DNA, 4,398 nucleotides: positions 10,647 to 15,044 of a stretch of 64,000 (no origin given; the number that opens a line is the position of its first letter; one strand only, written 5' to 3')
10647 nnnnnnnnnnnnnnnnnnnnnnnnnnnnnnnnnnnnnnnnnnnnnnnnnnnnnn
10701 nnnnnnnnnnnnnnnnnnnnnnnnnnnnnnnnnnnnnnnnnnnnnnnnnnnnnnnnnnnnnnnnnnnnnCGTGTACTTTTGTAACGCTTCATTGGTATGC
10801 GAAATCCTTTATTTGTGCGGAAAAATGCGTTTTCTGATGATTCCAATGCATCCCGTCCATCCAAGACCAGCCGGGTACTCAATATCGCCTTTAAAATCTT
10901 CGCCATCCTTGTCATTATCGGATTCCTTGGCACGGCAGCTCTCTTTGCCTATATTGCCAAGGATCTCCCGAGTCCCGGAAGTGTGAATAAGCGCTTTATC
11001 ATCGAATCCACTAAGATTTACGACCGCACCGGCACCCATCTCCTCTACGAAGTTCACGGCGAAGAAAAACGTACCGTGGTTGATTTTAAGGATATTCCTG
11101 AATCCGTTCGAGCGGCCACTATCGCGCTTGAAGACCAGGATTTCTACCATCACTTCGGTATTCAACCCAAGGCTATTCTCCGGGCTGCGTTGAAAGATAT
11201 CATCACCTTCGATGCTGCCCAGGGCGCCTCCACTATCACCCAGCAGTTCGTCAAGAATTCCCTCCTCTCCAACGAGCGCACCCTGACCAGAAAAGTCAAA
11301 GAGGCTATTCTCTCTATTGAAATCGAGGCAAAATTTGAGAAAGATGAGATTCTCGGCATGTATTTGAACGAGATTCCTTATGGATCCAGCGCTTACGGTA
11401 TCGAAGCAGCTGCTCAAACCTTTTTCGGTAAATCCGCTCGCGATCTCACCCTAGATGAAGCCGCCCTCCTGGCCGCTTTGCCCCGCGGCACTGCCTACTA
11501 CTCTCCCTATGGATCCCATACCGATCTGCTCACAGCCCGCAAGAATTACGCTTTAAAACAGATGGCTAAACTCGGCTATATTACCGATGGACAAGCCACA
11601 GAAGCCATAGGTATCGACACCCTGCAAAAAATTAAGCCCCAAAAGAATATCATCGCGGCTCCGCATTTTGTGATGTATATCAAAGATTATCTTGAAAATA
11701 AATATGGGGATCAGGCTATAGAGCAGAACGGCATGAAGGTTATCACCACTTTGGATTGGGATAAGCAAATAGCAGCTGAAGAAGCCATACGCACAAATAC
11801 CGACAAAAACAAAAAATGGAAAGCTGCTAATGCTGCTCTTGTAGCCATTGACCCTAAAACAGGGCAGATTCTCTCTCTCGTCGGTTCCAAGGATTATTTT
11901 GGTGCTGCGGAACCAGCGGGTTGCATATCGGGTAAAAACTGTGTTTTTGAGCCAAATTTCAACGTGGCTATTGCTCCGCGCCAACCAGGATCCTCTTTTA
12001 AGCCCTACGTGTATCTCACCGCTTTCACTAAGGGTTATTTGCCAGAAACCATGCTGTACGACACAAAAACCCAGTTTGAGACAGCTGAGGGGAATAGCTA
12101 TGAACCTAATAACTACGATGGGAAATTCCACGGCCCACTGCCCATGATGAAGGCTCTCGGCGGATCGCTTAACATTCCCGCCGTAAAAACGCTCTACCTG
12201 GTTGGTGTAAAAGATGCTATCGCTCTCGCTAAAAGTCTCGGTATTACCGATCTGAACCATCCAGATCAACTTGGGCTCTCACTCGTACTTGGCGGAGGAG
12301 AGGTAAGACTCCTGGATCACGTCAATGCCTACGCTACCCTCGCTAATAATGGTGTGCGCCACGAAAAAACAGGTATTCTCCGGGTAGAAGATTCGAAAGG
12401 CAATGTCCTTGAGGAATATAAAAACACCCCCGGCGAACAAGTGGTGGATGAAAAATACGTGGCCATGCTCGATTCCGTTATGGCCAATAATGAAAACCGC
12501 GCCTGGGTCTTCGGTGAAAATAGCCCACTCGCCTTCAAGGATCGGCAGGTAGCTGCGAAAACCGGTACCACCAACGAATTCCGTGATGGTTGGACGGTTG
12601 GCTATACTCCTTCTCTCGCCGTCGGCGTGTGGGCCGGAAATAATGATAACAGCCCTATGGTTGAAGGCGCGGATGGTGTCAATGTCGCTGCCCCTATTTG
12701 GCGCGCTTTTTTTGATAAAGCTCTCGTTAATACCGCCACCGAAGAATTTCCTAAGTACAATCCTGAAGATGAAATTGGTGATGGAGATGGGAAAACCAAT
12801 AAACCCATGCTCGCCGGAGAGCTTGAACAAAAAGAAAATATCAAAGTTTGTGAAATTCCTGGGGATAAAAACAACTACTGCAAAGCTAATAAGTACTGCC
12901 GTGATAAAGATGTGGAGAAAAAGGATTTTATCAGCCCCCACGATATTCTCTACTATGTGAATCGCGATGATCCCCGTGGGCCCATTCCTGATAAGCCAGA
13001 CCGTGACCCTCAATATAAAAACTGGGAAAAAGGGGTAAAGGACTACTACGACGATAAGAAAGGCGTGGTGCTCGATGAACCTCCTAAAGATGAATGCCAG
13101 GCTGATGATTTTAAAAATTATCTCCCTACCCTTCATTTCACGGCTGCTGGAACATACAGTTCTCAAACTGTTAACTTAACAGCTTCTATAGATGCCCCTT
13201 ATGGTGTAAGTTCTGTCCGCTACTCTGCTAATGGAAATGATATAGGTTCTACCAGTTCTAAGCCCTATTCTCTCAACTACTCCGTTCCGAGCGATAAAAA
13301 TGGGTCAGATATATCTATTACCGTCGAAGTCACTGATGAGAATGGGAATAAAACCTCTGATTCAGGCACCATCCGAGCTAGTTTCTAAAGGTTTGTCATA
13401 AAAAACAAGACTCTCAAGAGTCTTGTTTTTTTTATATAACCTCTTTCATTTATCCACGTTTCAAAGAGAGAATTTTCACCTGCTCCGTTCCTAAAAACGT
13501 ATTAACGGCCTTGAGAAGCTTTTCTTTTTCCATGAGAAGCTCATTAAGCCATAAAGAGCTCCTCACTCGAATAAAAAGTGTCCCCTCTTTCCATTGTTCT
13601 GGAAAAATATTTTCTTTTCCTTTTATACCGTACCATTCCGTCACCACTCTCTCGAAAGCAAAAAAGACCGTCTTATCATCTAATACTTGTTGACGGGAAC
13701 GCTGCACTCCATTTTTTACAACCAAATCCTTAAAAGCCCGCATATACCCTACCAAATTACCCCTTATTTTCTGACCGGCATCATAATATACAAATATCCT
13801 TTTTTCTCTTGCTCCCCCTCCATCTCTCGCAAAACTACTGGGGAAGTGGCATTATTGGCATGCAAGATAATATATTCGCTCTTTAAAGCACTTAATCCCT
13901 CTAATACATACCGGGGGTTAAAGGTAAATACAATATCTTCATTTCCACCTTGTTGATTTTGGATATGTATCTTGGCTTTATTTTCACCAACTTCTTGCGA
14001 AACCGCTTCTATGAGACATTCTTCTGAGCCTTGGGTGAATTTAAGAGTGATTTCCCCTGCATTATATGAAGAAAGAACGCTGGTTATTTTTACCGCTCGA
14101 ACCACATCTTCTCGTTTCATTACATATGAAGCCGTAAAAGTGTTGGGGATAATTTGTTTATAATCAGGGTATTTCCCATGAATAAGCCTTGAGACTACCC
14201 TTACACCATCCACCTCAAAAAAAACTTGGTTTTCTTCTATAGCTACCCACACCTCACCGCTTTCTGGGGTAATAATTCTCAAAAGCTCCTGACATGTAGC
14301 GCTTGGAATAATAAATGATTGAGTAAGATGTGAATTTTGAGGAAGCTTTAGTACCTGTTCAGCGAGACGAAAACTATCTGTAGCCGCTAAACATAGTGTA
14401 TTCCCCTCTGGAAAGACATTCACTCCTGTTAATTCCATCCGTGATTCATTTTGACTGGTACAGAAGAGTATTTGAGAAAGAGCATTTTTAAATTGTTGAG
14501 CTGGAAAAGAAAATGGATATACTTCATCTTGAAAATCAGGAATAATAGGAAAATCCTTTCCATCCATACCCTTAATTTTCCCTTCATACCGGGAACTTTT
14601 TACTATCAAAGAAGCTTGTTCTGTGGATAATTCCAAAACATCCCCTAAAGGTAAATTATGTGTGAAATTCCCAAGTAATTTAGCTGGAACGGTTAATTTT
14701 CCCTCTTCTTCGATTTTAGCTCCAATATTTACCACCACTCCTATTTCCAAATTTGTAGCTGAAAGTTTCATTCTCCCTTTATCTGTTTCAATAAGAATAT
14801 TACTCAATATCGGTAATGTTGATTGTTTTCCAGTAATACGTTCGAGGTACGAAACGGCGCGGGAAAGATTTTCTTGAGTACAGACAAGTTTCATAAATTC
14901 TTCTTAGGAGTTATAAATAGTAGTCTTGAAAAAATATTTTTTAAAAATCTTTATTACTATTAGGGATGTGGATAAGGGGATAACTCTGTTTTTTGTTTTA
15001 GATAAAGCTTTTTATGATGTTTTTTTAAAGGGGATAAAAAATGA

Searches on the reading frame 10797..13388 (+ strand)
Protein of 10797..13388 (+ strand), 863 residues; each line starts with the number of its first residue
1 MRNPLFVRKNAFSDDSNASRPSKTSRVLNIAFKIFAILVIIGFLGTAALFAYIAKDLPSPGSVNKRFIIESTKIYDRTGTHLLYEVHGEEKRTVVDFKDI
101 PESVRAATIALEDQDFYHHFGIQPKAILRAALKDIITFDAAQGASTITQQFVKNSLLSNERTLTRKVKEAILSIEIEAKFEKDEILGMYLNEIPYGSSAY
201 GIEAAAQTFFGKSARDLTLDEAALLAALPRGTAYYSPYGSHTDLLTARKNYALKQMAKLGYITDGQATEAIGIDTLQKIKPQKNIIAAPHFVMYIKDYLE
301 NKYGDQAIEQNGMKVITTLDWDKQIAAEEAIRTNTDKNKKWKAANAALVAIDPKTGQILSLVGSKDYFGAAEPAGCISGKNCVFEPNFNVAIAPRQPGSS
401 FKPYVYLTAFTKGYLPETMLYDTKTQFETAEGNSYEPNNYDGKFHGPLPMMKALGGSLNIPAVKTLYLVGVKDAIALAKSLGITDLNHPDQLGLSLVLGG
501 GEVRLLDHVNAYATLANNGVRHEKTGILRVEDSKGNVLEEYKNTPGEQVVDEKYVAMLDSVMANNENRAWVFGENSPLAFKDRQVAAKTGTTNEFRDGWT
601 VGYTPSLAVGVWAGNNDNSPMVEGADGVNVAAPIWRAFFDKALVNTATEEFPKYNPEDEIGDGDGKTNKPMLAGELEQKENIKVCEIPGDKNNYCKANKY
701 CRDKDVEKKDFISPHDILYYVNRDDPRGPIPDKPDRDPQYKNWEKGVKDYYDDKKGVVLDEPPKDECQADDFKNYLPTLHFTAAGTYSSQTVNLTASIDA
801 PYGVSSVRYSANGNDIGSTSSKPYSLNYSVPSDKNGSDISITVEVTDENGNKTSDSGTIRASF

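Call 49: search_protein_families(library=pfam, proteins=[window:10797-13388:+])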
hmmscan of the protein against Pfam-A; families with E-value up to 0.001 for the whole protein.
window:10797-13388:+ (863 aa): 3 families
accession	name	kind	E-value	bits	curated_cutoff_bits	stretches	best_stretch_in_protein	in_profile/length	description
PF00912.28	Transgly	-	2.3e-60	203.5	27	1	83-256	5-177/178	Transglycosylase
PF00905.27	Transpeptidase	-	3.5e-21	76.1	22.1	1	347-638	2-297/299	Penicillin binding protein transpeptidase domain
PF17957.7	Big_7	-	2.5e-06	28.5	24.1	1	784-837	10-65/70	Bacterial Ig domain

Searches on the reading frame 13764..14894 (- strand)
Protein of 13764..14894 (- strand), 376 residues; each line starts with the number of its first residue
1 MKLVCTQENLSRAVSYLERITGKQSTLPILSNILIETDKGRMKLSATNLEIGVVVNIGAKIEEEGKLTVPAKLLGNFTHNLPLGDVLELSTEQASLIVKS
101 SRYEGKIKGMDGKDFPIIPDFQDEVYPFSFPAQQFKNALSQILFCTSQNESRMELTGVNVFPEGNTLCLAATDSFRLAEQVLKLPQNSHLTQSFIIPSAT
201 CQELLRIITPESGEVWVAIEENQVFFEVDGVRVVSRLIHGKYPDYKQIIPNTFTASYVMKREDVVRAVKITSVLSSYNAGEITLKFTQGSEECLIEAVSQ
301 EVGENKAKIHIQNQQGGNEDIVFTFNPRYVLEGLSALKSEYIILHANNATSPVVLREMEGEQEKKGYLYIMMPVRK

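Call 7: search_protein_families(library=pfam, proteins=[window:13764-14894:-])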
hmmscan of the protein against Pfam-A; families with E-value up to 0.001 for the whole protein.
window:13764-14894:- (376 aa): 4 families
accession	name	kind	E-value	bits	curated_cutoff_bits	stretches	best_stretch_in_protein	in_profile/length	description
PF02767.21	DNA_pol3_beta_2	-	2.1e-30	105.8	27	1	131-244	3-116/116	DNA polymerase III beta subunit, central domain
PF00712.24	DNA_pol3_beta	-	2.2e-19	70.2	24.4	1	1-119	1-120/120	DNA polymerase III beta subunit, N-terminal domain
PF02768.20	DNA_pol3_beta_3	-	5.4e-15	55.7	27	1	246-365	1-115/121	DNA polymerase III beta subunit, C-terminal domain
PF15095.12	IL33_bt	-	0.00034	21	27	1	270-362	9-101/158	Interleukin 33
